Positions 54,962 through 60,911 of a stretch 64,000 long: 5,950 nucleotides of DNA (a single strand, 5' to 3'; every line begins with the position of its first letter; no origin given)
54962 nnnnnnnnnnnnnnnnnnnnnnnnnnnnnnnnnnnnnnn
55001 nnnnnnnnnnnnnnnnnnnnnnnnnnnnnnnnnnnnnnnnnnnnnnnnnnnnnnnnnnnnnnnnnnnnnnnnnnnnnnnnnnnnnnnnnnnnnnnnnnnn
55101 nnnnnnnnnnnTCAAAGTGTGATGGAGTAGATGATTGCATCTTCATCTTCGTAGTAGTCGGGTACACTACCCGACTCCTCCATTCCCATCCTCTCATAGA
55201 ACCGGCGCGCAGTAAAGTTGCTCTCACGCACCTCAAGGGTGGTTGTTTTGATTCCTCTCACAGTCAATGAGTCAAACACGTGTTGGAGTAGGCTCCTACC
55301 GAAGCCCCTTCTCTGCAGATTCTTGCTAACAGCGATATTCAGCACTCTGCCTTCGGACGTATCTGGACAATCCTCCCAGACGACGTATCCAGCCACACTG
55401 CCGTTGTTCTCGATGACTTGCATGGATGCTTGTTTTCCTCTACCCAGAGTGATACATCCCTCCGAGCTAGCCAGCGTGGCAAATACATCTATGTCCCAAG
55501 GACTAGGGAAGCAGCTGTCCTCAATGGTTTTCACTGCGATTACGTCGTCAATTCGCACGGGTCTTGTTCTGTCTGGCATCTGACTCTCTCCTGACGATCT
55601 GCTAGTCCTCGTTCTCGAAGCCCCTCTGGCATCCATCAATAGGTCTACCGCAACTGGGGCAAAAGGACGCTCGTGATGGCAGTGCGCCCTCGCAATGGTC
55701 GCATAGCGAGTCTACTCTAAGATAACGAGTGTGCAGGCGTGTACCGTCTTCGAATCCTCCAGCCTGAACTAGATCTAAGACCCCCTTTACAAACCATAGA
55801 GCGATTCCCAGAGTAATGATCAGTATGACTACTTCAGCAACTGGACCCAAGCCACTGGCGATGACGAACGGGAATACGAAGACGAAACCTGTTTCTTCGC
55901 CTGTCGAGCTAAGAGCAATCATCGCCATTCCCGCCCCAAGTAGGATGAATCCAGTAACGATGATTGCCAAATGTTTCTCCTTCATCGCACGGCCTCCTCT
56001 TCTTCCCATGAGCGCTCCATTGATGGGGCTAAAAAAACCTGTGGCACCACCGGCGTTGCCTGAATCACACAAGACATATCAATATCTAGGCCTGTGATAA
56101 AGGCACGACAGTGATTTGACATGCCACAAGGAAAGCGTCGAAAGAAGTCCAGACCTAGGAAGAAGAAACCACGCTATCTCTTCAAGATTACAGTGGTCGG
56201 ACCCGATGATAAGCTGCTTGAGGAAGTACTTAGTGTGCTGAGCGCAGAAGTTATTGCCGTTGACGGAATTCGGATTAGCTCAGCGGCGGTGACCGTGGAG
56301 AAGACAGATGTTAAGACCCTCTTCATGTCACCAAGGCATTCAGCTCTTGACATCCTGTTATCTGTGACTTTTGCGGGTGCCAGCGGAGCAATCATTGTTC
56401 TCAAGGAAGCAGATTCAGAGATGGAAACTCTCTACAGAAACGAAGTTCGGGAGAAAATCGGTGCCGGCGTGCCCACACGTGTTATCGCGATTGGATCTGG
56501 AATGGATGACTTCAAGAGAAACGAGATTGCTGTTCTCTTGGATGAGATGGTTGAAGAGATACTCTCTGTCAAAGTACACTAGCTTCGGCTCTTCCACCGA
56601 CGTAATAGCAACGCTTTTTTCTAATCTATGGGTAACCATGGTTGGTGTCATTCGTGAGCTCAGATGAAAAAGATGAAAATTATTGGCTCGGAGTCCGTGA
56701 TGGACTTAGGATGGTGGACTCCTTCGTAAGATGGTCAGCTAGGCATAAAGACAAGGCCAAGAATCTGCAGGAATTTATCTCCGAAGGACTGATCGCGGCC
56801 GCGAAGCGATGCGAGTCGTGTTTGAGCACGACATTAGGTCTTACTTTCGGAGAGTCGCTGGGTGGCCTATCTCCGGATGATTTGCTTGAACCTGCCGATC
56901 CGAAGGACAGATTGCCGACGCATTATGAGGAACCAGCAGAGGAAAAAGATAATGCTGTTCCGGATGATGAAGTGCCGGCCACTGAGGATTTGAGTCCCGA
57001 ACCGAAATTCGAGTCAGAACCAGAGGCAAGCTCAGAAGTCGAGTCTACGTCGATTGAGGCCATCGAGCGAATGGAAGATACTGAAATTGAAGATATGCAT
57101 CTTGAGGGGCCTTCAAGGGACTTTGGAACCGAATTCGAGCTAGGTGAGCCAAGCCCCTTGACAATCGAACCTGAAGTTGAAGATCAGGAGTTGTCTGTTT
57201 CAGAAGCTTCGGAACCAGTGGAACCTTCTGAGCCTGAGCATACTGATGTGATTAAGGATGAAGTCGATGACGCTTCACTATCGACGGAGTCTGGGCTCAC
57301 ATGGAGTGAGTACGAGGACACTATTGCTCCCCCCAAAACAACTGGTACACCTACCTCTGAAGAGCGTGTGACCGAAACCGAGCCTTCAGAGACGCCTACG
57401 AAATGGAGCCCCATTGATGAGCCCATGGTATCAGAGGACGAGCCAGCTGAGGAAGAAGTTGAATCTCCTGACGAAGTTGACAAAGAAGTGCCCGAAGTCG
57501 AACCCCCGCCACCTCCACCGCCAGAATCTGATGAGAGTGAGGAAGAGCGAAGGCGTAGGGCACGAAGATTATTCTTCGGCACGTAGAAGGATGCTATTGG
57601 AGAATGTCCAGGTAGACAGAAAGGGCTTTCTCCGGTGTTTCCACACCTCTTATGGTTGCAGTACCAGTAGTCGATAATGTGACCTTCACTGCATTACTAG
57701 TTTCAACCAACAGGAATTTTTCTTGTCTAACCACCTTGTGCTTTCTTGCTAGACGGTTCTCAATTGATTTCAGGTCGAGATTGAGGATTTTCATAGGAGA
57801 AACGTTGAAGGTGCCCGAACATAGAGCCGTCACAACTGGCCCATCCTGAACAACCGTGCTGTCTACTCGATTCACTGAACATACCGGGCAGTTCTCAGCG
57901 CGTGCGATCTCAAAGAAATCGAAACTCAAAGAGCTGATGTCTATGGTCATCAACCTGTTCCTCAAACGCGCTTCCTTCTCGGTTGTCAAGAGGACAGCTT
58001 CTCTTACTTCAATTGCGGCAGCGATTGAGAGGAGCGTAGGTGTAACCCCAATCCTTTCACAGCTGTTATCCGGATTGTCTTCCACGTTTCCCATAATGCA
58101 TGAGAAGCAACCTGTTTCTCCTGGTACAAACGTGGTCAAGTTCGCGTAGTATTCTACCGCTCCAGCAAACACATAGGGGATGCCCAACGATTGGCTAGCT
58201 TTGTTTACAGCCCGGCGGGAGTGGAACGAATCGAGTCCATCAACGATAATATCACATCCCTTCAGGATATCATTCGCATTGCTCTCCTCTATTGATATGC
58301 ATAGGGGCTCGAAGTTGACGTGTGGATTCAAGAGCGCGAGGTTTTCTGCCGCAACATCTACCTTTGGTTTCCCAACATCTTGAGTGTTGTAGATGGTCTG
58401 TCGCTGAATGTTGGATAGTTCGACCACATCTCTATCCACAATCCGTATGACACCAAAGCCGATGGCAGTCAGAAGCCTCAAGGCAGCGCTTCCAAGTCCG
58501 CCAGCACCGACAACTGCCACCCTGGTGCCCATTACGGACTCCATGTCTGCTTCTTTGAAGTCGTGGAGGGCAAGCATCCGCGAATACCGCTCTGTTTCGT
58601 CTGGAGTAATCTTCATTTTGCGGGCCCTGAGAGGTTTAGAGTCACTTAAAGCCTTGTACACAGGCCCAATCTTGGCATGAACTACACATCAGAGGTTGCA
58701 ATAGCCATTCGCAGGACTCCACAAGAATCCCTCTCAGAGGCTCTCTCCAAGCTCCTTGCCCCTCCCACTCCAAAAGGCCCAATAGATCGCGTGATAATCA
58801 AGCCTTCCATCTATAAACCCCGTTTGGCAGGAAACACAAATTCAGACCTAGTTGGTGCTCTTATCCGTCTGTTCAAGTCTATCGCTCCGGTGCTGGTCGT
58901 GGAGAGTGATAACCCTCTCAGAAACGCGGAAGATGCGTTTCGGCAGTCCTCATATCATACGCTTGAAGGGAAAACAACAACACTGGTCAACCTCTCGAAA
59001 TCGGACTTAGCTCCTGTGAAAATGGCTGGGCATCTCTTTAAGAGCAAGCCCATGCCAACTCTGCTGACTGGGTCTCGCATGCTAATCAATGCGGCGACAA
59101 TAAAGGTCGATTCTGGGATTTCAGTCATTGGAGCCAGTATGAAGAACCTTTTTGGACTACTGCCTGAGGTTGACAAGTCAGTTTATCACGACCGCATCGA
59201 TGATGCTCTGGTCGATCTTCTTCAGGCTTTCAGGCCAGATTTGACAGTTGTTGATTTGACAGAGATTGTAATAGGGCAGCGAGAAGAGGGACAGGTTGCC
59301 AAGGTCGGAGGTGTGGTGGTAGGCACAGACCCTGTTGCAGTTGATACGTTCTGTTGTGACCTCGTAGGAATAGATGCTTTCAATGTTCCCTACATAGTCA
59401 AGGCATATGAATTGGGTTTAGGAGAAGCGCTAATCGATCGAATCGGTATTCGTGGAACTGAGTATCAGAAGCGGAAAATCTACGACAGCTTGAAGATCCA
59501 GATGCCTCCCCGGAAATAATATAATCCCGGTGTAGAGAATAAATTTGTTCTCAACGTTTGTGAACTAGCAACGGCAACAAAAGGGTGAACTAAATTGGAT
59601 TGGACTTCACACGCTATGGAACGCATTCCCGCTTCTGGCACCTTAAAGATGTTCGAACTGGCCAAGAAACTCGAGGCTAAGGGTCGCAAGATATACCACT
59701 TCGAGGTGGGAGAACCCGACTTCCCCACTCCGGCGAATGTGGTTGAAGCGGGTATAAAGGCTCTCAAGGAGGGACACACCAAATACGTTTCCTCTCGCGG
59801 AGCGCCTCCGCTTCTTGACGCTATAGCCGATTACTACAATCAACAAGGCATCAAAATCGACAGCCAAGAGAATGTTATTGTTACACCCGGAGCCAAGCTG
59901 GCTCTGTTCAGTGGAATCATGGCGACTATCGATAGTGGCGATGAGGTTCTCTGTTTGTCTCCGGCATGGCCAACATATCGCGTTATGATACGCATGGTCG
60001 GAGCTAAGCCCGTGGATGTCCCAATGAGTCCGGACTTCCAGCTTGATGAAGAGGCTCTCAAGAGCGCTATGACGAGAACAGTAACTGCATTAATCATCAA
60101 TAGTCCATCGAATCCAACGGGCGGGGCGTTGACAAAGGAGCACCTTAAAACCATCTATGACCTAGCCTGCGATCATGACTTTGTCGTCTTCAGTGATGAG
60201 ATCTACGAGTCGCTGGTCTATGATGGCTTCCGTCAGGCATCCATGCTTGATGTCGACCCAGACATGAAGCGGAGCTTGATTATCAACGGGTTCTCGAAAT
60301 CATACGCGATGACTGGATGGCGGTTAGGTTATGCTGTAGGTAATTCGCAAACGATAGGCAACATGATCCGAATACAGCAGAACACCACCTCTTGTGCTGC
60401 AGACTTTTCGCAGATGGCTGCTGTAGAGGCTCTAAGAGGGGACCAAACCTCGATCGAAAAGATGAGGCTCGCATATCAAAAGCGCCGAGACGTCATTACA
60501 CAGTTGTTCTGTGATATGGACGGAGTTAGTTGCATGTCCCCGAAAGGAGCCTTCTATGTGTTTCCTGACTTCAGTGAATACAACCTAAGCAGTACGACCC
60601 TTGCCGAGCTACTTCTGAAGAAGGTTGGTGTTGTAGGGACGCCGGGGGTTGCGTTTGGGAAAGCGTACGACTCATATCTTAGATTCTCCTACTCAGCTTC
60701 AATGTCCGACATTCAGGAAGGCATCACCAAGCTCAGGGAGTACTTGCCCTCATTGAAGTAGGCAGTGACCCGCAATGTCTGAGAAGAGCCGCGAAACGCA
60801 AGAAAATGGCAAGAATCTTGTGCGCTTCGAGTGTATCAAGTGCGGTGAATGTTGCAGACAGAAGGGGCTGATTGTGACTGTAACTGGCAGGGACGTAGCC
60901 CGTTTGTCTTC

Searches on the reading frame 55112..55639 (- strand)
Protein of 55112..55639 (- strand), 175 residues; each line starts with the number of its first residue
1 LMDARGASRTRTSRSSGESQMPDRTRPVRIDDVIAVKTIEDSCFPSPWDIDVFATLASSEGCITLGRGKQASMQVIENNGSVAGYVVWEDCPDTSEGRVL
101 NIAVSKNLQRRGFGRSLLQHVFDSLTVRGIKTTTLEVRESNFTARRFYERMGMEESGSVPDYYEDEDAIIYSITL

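Call 15: search_protein_families(library=pfam, proteins=[window:55112-55639:-], max_evalue=0.0001)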
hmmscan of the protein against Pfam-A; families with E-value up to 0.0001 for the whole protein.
window:55112-55639:- (175 aa): 4 families
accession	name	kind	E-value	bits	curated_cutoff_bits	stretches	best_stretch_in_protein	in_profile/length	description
PF00583.31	Acetyltransf_1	-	4.8e-16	59.5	20.7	1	36-153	4-116/116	Acetyltransferase (GNAT) family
PF13508.13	Acetyltransf_7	-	2.3e-12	47.6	27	1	73-152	5-81/84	Acetyltransferase (GNAT) domain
PF13673.13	Acetyltransf_10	-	3.1e-12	47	23.6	1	69-158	29-112/128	Acetyltransferase (GNAT) domain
PF08445.16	FR47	-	5.8e-09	36.3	22.1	1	96-155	21-79/86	FR47-like protein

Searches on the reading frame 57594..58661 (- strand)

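Call 16: search_protein_families(library=pfam, proteins=[window:57594-58661:-], max_evalue=0.0001)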
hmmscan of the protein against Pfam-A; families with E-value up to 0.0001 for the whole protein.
window:57594-58661:- (355 aa): 1 family
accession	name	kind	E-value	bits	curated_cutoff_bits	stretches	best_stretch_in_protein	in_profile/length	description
PF00899.27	ThiF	-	1.6e-64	217.8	28.1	1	26-260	1-238/238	ThiF family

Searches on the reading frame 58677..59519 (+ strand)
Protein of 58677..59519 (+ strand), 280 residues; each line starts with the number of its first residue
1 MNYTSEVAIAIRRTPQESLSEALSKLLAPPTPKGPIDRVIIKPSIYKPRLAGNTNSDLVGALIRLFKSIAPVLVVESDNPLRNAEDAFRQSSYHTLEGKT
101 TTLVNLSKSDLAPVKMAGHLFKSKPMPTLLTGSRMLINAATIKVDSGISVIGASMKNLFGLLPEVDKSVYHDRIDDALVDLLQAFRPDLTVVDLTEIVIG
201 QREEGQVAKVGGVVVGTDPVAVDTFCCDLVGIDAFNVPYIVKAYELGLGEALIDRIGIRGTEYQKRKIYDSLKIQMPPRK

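Call 16: search_protein_families(library=pfam, proteins=[window:58677-59519:+], max_evalue=0.0001)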
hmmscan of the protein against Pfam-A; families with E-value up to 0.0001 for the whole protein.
window:58677-59519:+ (280 aa): 1 family
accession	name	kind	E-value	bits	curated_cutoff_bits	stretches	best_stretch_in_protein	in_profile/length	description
PF04015.17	DUF362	-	3.7e-27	96.1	24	1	39-228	1-200/200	Domain of unknown function (DUF362)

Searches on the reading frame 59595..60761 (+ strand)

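Call 16: search_protein_families(library=pfam, proteins=[window:59595-60761:+], max_evalue=0.0001)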
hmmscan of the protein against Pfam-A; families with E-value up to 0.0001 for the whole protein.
window:59595-60761:+ (388 aa): 1 family
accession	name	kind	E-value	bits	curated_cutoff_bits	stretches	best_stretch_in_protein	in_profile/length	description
PF00155.27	Aminotran_1_2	-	2.3e-68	231.5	19.7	1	34-372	4-351/361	Aminotransferase class I and II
